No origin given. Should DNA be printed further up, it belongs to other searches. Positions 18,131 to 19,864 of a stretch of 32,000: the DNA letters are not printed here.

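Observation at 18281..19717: Unassignable ~480-aa protein family present twice, each copy trailing a TE-terminated NRPS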

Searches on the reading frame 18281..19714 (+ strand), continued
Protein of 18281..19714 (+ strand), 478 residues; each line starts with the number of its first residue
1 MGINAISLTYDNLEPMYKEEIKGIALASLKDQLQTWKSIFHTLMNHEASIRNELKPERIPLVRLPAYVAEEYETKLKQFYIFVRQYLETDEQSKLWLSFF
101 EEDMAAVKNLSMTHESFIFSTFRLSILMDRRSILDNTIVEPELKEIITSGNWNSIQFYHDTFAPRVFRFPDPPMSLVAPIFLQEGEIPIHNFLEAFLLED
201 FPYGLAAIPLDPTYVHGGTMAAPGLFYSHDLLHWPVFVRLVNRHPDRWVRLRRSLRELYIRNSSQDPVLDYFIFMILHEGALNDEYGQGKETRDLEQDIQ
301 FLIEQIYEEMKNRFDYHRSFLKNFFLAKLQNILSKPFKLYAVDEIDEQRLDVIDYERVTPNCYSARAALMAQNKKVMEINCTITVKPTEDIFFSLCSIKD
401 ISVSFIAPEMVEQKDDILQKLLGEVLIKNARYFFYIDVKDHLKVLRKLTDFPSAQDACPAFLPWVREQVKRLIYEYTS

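Call 35: find_encoding_contigs(protein=P0008, flank=10000, max_places=1)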
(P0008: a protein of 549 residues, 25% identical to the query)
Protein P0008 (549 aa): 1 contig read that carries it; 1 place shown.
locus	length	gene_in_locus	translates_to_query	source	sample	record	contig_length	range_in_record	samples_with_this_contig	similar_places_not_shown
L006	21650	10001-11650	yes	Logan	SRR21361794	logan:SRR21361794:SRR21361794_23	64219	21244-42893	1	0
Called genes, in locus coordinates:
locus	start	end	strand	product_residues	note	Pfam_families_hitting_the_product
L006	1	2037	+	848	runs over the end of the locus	PF03958:Secretin_N, PF00263:Secretin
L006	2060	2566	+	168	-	-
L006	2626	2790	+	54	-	-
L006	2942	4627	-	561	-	-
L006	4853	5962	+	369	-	PF13685:Fe-ADH_2 (weak), PF01761:DHQ_synthase, PF24621:DHQS_C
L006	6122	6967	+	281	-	PF00132:Hexapep (weak), PF24894:Hexapep_GlmU (faint), PF25087:GMPPB_C, PF00132:Hexapep, PF25084:LbH_EIF2B (weak), PF25087:GMPPB_C (weak), PF00132:Hexapep, PF13720:Acetyltransf_11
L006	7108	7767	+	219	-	PF05198:IF3_N, PF00707:IF3_C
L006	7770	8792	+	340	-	PF01520:Amidase_3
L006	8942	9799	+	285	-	PF01790:LGT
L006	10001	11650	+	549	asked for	-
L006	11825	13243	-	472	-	PF00501:AMP-binding, PF13193:AMP-binding_C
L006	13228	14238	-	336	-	PF21508:MenC_N, PF13378:MR_MLE_C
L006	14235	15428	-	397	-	PF02595:Gly_kinase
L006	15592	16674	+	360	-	PF03462:PCRF, PF00472:RF-1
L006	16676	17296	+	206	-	-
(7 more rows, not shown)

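Call 38: search_solved_structures(query=A2, max_evalue=10, show_alignments=2)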
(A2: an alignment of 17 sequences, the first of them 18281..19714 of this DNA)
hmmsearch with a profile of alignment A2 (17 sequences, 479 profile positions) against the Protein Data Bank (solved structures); distinct sequences matched with E-value up to 10: 0.

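Call 40: find_related_loci(query=A1, collection=genome_contigs, flank=10000)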
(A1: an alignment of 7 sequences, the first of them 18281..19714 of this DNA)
Query A1 (478 aa) in genome_contigs; peptide patterns used: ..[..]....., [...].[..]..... (x = any residue, [..] = any of these).
126 stretches matched a pattern, but none encodes a relative of the query by tblastn (E <= 1e-3).

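Call 42: find_related_loci(query=A1, collection=metagenome_contigs, flank=10000)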
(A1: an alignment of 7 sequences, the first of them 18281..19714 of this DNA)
Query A1 (478 aa) in metagenome_contigs; peptide patterns used: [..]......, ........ (x = any residue, [..] = any of these).
600 stretches matched a pattern, but none encodes a relative of the query by tblastn (E <= 1e-3).

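Call 44: search_protein_families(library=pfam, proteins=[L001:1-3204:+, L002:3859-6855:+, L001:4980-6251:-, L002:8632-9954:-], max_evalue=0.0001)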
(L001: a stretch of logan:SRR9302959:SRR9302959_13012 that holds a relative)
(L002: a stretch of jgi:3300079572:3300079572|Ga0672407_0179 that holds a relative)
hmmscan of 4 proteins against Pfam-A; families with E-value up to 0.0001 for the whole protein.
L001:1-3204:+ (1068 aa): 7 families
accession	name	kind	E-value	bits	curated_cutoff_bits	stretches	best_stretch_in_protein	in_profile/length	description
PF00668.25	Condensation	-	1.5e-79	268.3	30.6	1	621-1056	2-445/456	Condensation domain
PF00550.31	PP-binding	-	1.7e-14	54.2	20.8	1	527-590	2-67/67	Phosphopantetheine attachment site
PF08242.18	Methyltransf_12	-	4.1e-12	47.1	30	1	121-203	1-84/98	Methyltransferase domain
PF13847.12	Methyltransf_31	-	2.3e-09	37.5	27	1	118-210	5-100/145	Methyltransferase domain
PF13649.12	Methyltransf_25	-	4.3e-09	37.4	27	1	120-201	1-81/97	Methyltransferase domain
PF13489.12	Methyltransf_23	-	2.3e-08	34.4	27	1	107-203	11-100/164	Methyltransferase domain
PF08241.18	Methyltransf_11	-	3.1e-08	34.6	21.2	1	121-201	1-77/95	Methyltransferase domain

L002:3859-6855:+ (999 aa): 6 families
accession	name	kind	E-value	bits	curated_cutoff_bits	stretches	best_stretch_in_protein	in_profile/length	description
PF00501.34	AMP-binding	-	2.1e-75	254.4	29.9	1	193-530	1-384/384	AMP-binding enzyme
PF00668.25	Condensation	-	3.9e-33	115.3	30.6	1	1-173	278-456/456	Condensation domain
PF00975.26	Thioesterase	-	1.3e-24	88.1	26.4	1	786-884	2-102/226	Thioesterase domain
PF00550.31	PP-binding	-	1.5e-11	44.8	20.8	1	704-765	3-66/67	Phosphopantetheine attachment site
PF13193.12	AMP-binding_C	-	5e-06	27.8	24.5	1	596-675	2-76/76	AMP-binding enzyme C-terminal domain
PF00561.26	Abhydrolase_1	-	3.3e-05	24.1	25.8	1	802-903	18-118/245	alpha/beta hydrolase fold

L001:4980-6251:- (423 aa): 1 family
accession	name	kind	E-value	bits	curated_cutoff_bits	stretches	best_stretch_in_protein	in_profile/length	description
PF01636.29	APH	-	1.4e-10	41.8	23.2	1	72-285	10-237/239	Phosphotransferase enzyme family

L002:8632-9954:- (440 aa): 1 family
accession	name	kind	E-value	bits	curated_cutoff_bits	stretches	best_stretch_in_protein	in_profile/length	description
PF01636.29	APH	-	8.4e-08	32.7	23.2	1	92-283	7-210/239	Phosphotransferase enzyme family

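Call 51: predict_structure(alignment_id=A2)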
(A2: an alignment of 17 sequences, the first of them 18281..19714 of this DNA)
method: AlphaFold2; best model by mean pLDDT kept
length: 478 residues; sequences in the alignment: 17
mean_pLDDT: 83.4   pTM: 0.83
mean pLDDT of the five models: 83.4, 83.3, 83.0, 81.8, 80.6
residues with pLDDT >= 90: 183; 70-90: 215; 50-70: 59; < 50: 21
segments of 3 or more residues with pLDDT < 50: 1-8, 337-347
pLDDT, mean of each block of 10 residues (from residue 1): 45 56 71 95 96 96 97 92 86 92 96 96 92 77 82 90 77 92 81 90 88 67 85 83 83 91 83 86 66 78 89 88 81 51 48 92 92 84 94 91 91 85 87 85 83 74 92 89
secondary structure, 60 per line:
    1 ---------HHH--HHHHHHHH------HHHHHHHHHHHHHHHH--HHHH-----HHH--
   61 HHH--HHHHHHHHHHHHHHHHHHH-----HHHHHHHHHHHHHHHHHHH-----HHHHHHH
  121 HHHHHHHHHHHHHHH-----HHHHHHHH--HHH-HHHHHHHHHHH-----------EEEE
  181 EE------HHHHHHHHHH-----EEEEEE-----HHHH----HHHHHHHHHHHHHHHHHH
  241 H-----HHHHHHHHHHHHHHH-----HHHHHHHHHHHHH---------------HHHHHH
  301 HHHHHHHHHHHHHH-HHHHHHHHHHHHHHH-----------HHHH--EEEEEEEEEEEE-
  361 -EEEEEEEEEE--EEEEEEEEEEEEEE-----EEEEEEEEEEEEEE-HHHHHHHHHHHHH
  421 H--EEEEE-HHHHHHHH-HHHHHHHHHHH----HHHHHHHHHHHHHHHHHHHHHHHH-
elements in order: H15-22 H29-44 H47-50 H66-84 H90-108 H114-135 H141-148 H155-165 E177-182 H189-198 E204-209 H215-218 H223-241 H247-261 H267-279 H295-314 H316-330 H342-345 E348-359 E362-371 E374-387 E393-406 H408-421 E424-428 H430-437 H439-449 H454-477

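Call 57: fold_search(model_id=the predicted structure, library=pdb)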
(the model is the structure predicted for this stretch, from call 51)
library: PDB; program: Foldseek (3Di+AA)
matches with E <= 10: 243; with E <= 0.001: 0
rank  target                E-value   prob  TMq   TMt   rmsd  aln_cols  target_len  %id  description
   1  4psn_B                4.5e-01  0.11  0.07  0.12  15.2       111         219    9  Crystal structure of apeThermo-DBP-RP2 (released 2014-04-30)
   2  3q64                  8.5e-01  0.21  0.12  0.28  10.7       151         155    9  X-ray crystal structure of protein mll3774 from Mesorhizobium loti, Northeast Structural Genomics Consortium Target MlR4 (released 2011-01-12)
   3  4pso_A                1.0e+00  0.10  0.07  0.13  15.4       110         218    9  Crystal structure of apeThermo-DBP-RP2 bound to ssDNA dT10 (released 2014-04-30)
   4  2lnj_MODEL_1_A        1.1e+00  0.33  0.11  0.22   7.2        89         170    8  Solution Structure of Cyanobacterial PsbP (CyanoP) from Synechocystis sp. PCC 6803 (released 2012-06-06)
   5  8dte                  1.5e+00  0.08  0.10  0.22  14.3       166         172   11  Crystal Structure of a toluene tolerance periplasmic transport protein from Neisseria gonorrhoeae (released 2022-08-10)
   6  3nqz_A                1.8e+00  0.72  0.07  0.19   2.0        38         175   16  Crystal structure of the autoprocessed Vibriolysin MCP-02 with E369A mutation (released 2010-10-06)
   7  5tod_E                1.9e+00  0.10  0.10  0.25  11.8       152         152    8  Transmembrane protein 24 SMP domain (released 2017-03-01)
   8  6i7s_G                2.0e+00  0.02  0.10  0.07  22.8       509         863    8  Microsomal triglyceride transfer protein (released 2019-08-21)
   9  8u2f_B                2.1e+00  0.44  0.13  0.37   4.6        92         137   10  Vibrio parahaemolyticus ToxS periplasmic domain (released 2024-09-11)
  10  5ys0_B                2.1e+00  0.07  0.10  0.21  15.2       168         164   11  Crystal structure of the second StARkin domain of Lam2 in complex with ergosterol (released 2018-01-31)
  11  7qh7_c                2.1e+00  0.04  0.08  0.12  15.6       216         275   15  Cryo-EM structure of the human mtLSU assembly intermediate upon MRM2 depletion - class 4 (released 2022-05-18)
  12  3muy_1                2.2e+00  0.20  0.09  0.05   9.1        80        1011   10  E. coli (lacZ) beta-galactosidase (R599A) (released 2011-03-16)
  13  4o3v_A                2.2e+00  0.11  0.11  0.28  11.4       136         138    8  Crystal structure of a VirB8-like protein of type IV secretion system from Rickettsia typhi (released 2014-03-05)
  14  9jwr_C                2.4e+00  0.47  0.12  0.26   5.4        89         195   11  Crystal structure of Oryza sativa fibrillin 5 (released 2025-12-17)
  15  2arh_B                2.4e+00  0.25  0.10  0.21   6.9        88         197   10  Crystal Structure of a Protein of Unknown Function AQ1966 from Aquifex aeolicus VF5 (released 2005-10-04)
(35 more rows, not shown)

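Call 58: search_protein_families(library=padloc, alignment_id=A2, max_evalue=0.01)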
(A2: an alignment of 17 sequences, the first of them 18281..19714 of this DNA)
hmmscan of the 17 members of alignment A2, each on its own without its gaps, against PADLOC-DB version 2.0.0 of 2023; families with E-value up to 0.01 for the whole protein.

A. member 1, window:18281-19714:+ (478 aa): 0 families

B. families by the number of members that match (of 17 scanned): 1 family
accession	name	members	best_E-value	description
PDLC00142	GajB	1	0.008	UrvD helicase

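Call 59: search_protein_families(library=phrogs, alignment_id=A2, max_evalue=0.01)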
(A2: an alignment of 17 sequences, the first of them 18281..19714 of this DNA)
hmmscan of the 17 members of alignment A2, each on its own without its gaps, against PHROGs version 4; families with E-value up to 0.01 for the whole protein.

A. member 1, window:18281-19714:+ (478 aa): 0 families

B. families by the number of members that match (of 17 scanned): 0 families

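Call 63: find_encoding_contigs(protein=P0013, flank=8000, max_places=1)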
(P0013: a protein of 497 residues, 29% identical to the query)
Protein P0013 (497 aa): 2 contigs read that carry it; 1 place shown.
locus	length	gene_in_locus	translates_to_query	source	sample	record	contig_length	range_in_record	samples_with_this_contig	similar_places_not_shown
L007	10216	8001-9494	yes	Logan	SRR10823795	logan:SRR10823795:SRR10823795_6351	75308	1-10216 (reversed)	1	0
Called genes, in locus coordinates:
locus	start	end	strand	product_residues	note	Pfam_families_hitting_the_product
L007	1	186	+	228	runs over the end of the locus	PF01746:tRNA_m1G_MT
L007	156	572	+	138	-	PF01245:Ribosomal_L19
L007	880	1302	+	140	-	PF02823:ATP-synt_DE_N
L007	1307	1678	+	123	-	PF11969:DcpS_C, PF01230:HIT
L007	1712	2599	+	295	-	PF02899:Phage_int_SAM_1, PF00589:Phage_integrase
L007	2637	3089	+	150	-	-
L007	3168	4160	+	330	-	PF01018:GTP1_OBG, PF01926:MMR_HSR1, PF02421:FeoB_N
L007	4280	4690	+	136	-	-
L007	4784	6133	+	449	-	PF00089:Trypsin (weak)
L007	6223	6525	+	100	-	PF10073:GapR_DNA-bd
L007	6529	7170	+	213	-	PF09335:VTT_dom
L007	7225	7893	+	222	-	-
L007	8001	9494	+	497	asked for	-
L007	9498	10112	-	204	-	PF04608:PgpA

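Call 64: find_encoding_contigs(protein=P0015, flank=8000, max_places=1)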
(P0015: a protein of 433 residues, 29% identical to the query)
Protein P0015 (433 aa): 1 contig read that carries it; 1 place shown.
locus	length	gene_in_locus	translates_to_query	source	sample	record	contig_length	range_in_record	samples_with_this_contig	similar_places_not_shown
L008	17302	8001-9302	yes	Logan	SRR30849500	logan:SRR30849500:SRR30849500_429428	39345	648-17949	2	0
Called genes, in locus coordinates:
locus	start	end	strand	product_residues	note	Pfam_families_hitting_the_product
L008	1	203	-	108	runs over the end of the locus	-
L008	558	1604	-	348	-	PF10609:ParA, PF00142:Fer4_NifH (weak), PF01656:CbiA, PF02374:ArsA_ATPase (weak), PF09140:MipZ, PF13614:AAA_31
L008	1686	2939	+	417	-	PF01145:Band_7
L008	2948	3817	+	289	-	PF01145:Band_7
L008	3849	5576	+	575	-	PF00089:Trypsin, PF13365:Trypsin_2, PF00595:PDZ, PF13180:PDZ_2, PF17820:PDZ_6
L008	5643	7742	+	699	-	PF00924:MS_channel_2nd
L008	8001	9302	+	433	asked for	-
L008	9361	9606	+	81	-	-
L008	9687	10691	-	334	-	PF00348:polyprenyl_synt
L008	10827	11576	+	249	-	PF05175:MTS, PF02384:N6_Mtase (weak), PF02475:TRM5-TYW2_MTfase (faint), PF13649:Methyltransf_25 (weak)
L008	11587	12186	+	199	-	PF00226:DnaJ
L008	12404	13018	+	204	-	PF13476:AAA_23 (weak), PF00005:ABC_tran, PF13604:AAA_30 (weak), PF13304:AAA_21 (faint)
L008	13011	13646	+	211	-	PF03379:CcmB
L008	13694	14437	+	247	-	PF01578:Cytochrom_C_asm, PF27518:CcmC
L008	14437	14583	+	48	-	PF04995:CcmD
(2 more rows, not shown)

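Call 65: find_encoding_contigs(protein=P0001, flank=5000, max_places=2)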
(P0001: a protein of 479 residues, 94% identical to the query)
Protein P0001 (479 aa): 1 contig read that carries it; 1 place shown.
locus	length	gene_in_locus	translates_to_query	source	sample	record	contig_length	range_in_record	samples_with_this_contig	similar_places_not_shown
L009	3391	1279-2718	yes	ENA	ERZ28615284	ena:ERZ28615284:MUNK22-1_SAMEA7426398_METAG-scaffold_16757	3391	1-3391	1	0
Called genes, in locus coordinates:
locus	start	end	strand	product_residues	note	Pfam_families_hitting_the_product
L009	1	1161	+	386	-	?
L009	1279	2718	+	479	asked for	-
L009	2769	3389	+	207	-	?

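Call 72: find_homologous_proteins(query=A3, max_evalue=0.001)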
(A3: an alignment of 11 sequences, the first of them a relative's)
Query A3 (11 sequences) (509 aa, profile of the alignment): 1 proteins with E <= 0.001 among 8000 candidates.
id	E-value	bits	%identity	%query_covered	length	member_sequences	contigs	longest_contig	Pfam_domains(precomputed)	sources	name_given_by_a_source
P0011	9.4e-166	571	100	100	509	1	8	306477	-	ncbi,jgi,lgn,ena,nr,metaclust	ncbi:MAG: hypothetical protein BGO67_12035 [Alphaproteobacteria bacterium 41-28]|nr:MAG: hypothetica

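Call 79: find_encoding_contigs(protein=P0006, flank=5000, max_places=2)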
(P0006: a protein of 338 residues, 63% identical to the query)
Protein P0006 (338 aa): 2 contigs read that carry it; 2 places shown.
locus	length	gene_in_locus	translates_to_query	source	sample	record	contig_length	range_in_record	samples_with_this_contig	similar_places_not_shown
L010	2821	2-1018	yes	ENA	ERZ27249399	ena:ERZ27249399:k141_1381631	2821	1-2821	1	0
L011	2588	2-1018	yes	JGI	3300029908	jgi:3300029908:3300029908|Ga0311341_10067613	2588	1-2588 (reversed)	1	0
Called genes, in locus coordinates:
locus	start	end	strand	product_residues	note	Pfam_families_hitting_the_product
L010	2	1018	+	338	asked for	?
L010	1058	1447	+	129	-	-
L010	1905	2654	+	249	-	PF22624:AASDHPPT_N, PF01648:ACPS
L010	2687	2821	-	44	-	?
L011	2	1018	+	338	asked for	?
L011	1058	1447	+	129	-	-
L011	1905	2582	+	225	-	PF22624:AASDHPPT_N, PF01648:ACPS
